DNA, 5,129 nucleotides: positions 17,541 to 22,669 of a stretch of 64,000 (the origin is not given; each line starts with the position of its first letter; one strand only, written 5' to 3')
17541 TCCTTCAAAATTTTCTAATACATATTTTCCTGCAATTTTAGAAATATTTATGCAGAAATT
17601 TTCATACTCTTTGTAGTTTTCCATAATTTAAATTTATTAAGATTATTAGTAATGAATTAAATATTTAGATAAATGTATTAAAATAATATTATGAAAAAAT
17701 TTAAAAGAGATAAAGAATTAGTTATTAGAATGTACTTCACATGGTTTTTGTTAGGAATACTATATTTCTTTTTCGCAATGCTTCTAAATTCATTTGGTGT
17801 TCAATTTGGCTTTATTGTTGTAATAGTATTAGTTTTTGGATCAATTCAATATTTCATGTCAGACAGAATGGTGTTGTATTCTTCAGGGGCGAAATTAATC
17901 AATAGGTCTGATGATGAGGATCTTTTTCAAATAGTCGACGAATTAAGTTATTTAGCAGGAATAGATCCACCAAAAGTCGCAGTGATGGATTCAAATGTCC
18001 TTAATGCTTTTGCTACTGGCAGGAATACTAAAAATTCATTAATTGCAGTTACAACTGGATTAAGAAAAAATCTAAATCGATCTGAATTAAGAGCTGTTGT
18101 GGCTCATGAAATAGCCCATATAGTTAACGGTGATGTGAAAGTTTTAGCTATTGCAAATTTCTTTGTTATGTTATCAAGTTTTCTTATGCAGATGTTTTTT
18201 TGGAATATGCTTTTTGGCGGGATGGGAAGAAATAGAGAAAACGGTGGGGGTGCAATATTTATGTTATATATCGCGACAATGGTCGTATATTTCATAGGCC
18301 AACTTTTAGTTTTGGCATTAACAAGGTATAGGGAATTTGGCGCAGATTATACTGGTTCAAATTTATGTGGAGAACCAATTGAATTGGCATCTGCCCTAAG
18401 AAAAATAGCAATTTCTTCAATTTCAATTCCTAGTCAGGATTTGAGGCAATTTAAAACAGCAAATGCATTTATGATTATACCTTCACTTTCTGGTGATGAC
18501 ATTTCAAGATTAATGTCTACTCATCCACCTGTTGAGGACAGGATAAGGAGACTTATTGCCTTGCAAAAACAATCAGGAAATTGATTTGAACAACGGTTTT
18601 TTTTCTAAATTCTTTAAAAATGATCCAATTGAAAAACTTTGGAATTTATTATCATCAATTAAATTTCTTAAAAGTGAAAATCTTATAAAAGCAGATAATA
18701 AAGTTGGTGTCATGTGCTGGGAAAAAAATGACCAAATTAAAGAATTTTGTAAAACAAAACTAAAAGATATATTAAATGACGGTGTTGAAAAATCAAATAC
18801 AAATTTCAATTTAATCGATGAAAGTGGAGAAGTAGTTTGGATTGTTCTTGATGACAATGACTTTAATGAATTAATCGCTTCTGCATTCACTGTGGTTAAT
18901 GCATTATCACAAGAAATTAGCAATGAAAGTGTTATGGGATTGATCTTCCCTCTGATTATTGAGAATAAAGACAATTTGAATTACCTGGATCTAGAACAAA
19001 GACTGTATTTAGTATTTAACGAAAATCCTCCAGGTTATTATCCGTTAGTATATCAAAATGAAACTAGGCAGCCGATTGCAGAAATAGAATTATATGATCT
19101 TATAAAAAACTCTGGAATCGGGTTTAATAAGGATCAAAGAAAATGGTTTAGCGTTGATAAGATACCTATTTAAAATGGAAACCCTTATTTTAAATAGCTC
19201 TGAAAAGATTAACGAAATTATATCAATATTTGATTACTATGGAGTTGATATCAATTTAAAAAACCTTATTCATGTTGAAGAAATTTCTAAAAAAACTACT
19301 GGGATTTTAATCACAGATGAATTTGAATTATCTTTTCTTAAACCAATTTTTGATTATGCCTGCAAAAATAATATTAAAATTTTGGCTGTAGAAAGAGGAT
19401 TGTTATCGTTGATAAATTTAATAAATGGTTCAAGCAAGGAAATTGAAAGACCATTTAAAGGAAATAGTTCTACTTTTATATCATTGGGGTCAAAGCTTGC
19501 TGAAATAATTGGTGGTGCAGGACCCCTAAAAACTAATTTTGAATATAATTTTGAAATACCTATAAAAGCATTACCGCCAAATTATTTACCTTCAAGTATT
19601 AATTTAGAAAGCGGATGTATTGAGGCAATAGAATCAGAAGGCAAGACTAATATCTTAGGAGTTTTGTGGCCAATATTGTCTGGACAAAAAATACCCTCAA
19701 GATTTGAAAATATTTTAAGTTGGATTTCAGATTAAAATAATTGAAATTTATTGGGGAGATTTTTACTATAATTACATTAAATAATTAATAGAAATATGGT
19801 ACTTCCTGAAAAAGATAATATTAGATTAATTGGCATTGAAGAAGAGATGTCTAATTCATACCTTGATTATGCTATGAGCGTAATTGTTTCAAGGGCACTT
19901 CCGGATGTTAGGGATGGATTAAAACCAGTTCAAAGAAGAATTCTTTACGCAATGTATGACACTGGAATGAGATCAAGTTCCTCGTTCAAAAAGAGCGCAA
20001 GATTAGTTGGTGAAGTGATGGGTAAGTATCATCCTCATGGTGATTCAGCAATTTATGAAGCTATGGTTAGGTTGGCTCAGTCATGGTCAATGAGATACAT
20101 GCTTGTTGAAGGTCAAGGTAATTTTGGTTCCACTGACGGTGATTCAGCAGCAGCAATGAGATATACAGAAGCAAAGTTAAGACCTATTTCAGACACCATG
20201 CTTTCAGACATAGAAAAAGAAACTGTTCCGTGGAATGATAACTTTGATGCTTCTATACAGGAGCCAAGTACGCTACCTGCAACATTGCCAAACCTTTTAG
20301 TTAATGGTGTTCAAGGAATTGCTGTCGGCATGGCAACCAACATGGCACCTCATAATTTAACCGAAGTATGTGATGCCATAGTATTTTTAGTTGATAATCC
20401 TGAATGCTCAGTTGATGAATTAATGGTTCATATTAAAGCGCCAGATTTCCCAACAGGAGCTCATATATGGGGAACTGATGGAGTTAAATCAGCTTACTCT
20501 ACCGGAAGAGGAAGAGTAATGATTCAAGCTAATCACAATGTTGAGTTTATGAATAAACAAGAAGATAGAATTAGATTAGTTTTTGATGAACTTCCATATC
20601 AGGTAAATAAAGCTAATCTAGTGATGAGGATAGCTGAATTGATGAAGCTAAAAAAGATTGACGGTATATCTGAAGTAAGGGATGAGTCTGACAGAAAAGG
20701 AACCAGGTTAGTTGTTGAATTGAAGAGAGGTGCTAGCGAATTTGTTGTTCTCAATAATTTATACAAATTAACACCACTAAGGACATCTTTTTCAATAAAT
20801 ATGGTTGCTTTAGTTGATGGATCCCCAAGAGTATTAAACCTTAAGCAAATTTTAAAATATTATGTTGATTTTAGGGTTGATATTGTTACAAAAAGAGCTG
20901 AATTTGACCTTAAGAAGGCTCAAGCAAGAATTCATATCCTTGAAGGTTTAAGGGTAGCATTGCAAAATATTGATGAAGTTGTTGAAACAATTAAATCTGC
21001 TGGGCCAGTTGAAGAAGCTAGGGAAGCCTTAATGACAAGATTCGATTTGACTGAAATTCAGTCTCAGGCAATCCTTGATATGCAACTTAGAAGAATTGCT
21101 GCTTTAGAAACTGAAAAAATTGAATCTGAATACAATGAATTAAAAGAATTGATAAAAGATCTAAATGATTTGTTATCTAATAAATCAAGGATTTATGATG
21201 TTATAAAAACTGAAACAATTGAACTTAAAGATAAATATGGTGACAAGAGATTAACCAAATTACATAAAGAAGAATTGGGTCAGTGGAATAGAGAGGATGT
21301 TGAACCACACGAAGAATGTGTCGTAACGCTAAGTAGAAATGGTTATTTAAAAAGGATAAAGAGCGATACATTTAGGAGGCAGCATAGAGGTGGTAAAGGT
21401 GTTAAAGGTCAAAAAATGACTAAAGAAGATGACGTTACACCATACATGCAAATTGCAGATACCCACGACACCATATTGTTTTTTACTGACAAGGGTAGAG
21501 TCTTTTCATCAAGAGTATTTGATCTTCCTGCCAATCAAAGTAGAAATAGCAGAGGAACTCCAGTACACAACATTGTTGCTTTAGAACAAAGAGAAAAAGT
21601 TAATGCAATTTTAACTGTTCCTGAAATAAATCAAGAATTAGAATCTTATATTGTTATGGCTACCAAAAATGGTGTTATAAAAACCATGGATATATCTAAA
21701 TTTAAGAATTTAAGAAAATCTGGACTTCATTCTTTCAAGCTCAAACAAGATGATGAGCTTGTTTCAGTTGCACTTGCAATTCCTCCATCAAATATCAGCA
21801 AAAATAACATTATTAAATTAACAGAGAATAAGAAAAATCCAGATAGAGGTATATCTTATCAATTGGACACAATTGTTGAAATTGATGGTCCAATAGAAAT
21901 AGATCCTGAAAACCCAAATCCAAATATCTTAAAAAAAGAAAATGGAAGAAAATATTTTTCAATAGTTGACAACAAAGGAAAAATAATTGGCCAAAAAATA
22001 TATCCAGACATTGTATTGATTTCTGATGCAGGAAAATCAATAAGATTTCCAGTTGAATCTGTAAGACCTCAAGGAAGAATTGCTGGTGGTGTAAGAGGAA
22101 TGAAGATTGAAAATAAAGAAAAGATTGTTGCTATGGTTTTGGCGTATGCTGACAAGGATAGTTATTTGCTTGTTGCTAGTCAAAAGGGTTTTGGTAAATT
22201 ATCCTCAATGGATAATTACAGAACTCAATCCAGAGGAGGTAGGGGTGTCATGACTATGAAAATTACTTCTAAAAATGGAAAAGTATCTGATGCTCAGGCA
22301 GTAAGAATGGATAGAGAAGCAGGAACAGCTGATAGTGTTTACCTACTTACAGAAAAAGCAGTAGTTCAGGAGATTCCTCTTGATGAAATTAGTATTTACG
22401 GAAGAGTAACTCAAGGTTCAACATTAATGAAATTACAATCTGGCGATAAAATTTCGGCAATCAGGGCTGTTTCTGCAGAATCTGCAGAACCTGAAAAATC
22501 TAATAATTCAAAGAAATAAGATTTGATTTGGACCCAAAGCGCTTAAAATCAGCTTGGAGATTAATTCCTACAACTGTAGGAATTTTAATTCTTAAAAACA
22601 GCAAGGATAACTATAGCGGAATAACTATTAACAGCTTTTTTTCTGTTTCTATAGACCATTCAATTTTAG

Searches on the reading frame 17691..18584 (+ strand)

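Call 53: search_protein_families(library=pfam, proteins=[window:17691-18584:+], max_evalue=0.00001)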
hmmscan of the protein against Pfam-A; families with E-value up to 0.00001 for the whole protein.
window:17691-18584:+ (297 aa): 1 family
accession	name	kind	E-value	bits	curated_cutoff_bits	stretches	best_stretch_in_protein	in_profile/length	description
PF01435.24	Peptidase_M48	-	7e-34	117.7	20.3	1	74-288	3-182/186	Peptidase family M48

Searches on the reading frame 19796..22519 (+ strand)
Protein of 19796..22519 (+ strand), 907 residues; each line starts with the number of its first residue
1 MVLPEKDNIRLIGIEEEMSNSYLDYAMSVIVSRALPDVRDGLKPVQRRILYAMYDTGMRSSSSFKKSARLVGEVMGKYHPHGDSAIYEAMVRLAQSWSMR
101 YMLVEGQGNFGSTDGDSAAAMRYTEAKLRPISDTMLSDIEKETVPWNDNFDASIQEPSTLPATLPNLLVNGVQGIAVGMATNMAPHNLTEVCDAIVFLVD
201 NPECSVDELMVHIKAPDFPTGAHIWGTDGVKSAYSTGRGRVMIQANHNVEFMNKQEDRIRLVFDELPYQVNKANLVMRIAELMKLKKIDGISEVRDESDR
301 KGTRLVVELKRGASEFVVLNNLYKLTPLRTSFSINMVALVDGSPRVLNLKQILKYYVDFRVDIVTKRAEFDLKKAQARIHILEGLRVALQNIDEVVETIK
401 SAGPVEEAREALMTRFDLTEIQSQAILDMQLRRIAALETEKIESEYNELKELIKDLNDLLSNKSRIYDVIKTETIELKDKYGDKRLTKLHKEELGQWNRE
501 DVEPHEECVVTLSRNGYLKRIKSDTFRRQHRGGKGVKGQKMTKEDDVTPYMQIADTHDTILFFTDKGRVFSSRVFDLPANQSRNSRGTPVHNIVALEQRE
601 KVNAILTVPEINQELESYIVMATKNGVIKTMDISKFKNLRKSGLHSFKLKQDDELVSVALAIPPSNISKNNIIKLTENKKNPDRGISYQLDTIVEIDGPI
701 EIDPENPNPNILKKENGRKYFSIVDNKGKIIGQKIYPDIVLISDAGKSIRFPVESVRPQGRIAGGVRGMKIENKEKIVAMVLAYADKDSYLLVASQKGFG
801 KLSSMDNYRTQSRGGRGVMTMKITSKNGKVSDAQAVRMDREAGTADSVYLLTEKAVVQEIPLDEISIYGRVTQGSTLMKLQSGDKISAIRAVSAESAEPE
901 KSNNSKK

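Call 53: search_protein_families(library=pfam, proteins=[window:19796-22519:+], max_evalue=0.00001)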
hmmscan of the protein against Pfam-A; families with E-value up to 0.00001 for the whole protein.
window:19796-22519:+ (907 aa): 2 families
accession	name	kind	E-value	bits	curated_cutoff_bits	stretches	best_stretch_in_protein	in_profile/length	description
PF00521.26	DNA_topoisoIV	-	2.7e-160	534.4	31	1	33-473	1-430/432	DNA gyrase/topoisomerase IV, subunit A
PF03989.18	DNA_gyraseA_C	-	2.5e-57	190.5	27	4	738-781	2-45/48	DNA gyrase C-terminal domain, beta-propeller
